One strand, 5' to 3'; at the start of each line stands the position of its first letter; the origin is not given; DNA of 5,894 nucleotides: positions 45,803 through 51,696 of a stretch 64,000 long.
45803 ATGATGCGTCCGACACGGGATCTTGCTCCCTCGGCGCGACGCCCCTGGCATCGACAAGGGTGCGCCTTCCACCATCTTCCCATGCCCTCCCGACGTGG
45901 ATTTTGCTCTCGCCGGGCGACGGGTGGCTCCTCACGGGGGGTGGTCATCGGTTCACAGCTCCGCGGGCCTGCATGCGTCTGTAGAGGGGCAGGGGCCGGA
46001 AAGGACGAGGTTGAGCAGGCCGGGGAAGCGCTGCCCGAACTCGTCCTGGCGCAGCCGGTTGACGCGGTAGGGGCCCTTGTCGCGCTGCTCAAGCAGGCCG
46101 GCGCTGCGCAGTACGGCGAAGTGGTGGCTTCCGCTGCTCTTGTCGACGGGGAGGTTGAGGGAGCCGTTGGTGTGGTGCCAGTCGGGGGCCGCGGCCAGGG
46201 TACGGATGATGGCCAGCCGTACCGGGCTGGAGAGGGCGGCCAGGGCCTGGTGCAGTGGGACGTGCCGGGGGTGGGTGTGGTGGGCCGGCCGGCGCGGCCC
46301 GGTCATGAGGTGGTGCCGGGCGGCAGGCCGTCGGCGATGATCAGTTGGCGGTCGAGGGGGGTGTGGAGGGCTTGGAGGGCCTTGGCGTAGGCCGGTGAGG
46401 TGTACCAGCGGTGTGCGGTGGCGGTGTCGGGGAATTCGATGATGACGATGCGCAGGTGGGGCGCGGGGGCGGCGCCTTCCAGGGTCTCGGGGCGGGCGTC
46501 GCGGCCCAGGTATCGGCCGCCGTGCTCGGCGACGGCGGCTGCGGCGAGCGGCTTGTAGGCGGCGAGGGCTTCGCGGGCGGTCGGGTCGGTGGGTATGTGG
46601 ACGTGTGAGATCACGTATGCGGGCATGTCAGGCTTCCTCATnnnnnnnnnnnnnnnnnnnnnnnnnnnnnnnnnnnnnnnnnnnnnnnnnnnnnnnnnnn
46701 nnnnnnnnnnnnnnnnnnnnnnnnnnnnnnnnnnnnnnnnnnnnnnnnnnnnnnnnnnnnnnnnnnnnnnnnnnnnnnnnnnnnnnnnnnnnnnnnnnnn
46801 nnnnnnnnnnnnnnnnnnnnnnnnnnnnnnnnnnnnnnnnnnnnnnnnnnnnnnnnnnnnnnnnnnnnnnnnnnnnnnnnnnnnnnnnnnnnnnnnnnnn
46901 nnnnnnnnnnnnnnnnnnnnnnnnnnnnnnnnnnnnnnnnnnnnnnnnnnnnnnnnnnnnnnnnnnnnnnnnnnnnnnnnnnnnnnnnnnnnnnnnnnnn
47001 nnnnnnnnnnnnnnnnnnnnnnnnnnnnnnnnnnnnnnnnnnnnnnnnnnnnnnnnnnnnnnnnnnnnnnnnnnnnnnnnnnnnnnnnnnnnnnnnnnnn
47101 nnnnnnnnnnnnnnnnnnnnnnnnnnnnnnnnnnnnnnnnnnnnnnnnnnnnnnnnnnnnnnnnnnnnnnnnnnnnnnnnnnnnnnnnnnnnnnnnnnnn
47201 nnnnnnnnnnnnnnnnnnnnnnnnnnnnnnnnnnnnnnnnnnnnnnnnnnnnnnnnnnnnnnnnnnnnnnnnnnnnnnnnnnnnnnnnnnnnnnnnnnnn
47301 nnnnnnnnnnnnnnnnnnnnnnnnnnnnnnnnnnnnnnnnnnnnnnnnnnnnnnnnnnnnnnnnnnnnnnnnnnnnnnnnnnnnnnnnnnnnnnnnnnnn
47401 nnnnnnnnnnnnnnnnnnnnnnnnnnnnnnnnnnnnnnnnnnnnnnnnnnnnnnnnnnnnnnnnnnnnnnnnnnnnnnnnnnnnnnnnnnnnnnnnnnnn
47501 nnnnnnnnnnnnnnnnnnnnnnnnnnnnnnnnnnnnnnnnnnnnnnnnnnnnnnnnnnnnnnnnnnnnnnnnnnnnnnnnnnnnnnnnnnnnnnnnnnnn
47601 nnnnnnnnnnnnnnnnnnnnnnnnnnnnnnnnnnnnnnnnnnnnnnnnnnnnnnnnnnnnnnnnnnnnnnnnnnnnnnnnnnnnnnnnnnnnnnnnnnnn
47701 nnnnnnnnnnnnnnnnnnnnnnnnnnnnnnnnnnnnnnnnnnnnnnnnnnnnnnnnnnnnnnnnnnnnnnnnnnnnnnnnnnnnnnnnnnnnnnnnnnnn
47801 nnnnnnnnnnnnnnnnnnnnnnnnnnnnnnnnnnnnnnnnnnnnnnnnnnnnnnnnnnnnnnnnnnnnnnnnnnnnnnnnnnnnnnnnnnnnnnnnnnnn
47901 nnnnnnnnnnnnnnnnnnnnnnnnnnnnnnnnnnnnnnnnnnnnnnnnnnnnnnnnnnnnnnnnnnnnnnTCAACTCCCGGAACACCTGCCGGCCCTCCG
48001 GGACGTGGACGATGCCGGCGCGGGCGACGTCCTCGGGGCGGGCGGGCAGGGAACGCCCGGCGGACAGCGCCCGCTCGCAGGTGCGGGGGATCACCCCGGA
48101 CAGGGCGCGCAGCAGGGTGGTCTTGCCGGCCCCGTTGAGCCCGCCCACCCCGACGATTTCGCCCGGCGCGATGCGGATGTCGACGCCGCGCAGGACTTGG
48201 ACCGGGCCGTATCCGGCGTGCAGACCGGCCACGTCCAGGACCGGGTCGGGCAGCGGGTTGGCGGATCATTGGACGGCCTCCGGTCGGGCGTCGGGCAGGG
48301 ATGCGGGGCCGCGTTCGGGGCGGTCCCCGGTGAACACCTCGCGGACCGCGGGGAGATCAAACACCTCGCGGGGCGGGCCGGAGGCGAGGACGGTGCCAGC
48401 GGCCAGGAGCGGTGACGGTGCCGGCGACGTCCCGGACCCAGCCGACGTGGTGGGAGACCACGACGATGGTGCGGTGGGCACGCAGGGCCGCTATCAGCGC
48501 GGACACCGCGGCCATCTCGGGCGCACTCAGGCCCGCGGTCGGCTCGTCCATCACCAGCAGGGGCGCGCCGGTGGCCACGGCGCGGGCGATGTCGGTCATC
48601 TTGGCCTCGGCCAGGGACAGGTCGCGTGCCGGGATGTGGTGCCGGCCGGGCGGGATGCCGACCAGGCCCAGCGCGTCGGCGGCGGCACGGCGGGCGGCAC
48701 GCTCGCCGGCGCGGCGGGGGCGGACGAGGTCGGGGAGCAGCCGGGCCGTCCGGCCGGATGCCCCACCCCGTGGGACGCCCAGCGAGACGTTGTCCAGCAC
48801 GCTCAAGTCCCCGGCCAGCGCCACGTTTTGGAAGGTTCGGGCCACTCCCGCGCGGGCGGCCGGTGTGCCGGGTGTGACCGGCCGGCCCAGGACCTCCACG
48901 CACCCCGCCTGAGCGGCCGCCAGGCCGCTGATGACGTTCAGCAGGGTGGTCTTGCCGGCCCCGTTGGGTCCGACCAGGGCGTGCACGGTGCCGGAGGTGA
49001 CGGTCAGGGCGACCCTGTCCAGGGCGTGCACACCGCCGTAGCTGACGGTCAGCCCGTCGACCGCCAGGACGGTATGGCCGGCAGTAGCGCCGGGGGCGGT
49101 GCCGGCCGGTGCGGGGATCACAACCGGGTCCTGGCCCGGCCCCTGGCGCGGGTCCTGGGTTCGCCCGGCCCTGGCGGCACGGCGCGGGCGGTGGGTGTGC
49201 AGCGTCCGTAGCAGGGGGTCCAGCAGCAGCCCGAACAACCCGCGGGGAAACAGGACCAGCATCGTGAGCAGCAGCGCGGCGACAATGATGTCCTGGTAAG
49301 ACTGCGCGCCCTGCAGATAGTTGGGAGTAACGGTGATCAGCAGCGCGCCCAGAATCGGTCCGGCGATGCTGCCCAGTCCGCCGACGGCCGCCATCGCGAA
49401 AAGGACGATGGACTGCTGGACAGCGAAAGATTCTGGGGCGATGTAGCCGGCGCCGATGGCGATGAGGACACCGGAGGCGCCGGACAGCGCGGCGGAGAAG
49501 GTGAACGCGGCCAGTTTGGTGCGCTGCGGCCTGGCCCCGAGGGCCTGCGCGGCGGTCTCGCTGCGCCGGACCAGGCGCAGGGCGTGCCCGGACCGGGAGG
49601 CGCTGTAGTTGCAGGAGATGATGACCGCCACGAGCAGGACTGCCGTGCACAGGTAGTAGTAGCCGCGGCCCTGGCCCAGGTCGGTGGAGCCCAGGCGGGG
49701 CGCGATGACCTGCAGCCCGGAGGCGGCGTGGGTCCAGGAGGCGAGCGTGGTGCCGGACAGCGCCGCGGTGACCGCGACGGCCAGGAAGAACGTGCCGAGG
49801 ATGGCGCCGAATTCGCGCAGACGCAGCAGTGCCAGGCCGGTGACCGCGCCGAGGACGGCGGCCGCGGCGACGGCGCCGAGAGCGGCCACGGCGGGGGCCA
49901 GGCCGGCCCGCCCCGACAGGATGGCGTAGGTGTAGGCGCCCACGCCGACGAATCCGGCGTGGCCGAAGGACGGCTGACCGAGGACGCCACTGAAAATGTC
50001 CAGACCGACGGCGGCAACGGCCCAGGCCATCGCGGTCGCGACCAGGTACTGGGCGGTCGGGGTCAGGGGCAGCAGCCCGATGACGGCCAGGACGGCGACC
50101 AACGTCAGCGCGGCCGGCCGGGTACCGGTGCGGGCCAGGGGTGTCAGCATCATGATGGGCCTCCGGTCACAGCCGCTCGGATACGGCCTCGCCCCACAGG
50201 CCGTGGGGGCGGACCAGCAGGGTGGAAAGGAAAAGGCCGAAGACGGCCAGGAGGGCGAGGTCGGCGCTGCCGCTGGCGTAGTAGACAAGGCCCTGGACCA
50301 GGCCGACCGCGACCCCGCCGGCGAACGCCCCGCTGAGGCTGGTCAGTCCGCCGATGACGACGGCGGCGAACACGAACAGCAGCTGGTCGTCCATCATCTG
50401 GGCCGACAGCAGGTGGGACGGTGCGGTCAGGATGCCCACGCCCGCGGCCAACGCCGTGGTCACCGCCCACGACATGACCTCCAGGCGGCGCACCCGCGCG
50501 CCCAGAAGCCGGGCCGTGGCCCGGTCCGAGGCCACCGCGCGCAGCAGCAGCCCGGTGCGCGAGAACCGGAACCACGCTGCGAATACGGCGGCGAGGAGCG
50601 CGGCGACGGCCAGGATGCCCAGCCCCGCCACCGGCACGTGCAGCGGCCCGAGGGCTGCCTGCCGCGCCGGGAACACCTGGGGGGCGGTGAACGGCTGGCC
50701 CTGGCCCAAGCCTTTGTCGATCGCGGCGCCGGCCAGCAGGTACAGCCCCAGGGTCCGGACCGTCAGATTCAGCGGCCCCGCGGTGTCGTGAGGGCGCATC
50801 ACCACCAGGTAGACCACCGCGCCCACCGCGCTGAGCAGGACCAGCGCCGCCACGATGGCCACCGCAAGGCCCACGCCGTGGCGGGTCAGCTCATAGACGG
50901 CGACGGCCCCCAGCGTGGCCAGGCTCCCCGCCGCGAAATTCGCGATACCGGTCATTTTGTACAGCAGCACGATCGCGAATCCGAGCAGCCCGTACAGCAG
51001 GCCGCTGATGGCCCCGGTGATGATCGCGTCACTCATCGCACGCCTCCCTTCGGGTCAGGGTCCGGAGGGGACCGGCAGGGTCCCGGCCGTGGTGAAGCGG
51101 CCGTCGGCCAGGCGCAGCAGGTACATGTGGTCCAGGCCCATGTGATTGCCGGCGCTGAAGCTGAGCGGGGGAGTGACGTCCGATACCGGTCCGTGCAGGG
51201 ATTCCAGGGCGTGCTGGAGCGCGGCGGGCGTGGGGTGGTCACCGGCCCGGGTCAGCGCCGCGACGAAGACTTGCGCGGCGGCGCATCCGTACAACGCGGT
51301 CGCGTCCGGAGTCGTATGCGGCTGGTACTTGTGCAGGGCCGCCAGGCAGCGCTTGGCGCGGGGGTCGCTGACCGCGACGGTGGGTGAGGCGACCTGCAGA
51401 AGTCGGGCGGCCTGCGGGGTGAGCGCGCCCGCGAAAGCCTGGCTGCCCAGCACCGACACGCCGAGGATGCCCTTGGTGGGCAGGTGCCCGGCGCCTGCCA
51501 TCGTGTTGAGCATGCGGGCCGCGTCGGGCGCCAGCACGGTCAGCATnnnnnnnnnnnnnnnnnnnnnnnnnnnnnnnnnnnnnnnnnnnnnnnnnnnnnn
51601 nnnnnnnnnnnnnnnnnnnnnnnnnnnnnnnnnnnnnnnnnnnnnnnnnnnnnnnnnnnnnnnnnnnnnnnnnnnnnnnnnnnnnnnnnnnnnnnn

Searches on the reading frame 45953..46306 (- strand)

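Call 14: search_protein_families(library=pfam, proteins=[window:45953-46306:-], max_evalue=0.01)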
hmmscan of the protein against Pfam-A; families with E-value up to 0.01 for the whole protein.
window:45953-46306:- (117 aa): 1 family
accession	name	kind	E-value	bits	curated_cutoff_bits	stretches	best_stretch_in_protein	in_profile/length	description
PF12840.13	HTH_20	-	5.9e-05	23.4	27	0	56-75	32-51/51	Helix-turn-helix domain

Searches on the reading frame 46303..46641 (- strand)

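Call 14: search_protein_families(library=pfam, proteins=[window:46303-46641:-], max_evalue=0.01)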
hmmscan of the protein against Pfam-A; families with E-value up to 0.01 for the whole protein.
window:46303-46641:- (112 aa): 1 family
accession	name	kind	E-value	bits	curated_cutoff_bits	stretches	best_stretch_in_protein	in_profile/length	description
PF07045.17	DUF1330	-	1.3e-22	80.4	23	1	7-105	1-93/94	Domain of unknown function (DUF1330)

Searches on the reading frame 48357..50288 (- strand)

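Call 14: search_protein_families(library=pfam, proteins=[window:48357-50288:-], max_evalue=0.01)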
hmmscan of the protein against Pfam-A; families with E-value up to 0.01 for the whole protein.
window:48357-50288:- (643 aa): 8 families
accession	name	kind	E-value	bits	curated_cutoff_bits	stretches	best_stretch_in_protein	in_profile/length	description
PF02653.21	BPD_transp_2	-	1.1e-33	117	26.8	1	81-344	4-269/269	Branched-chain amino acid transport system / permease component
PF00005.33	ABC_tran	-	3.3e-24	86.5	25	1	423-585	1-137/137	ABC transporter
PF13304.12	AAA_21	-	8e-07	29.9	27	1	435-459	1-25/304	AAA domain, putative AbiEii toxin, Type IV TA system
PF02463.25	SMC_N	-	0.00033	20.6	40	0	432-453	23-44/220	RecF/RecN/SMC N terminal domain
PF13604.12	AAA_30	-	0.00053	20.2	27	1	429-467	13-52/191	AAA domain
PF04893.22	Yip1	-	0.0016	18.7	28.6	1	243-356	8-117/173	Yip1 domain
PF13481.12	AAA_25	-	0.0064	16.6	27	0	432-473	32-70/195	AAA domain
PF13555.12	AAA_29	-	0.0089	16.2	27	0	428-453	17-42/61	P-loop containing region of AAA domain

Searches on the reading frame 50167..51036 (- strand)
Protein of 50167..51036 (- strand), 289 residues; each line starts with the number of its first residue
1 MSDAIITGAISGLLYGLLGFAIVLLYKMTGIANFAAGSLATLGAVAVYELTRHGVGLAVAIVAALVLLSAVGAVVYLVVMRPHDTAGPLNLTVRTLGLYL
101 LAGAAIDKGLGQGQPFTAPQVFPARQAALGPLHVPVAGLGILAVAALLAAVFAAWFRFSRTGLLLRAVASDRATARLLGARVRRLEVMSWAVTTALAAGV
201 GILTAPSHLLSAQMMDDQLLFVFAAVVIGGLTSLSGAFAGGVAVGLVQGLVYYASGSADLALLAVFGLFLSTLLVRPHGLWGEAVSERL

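Call 14: search_protein_families(library=pfam, proteins=[window:50167-51036:-], max_evalue=0.01)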
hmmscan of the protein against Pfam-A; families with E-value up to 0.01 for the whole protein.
window:50167-51036:- (289 aa): 1 family
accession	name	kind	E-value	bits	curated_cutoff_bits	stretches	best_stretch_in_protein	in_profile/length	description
PF02653.21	BPD_transp_2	-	6.9e-24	84.8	26.8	1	5-270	2-266/269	Branched-chain amino acid transport system / permease component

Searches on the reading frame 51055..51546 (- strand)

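Call 14: search_protein_families(library=pfam, proteins=[window:51055-51546:-], max_evalue=0.01)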
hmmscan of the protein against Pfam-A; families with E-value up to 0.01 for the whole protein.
window:51055-51546:- (163 aa): 1 family
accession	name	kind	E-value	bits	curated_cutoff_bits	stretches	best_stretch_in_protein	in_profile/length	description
PF13458.12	Peripla_BP_6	-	3.3e-15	57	31.7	1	2-149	196-342/343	Periplasmic binding protein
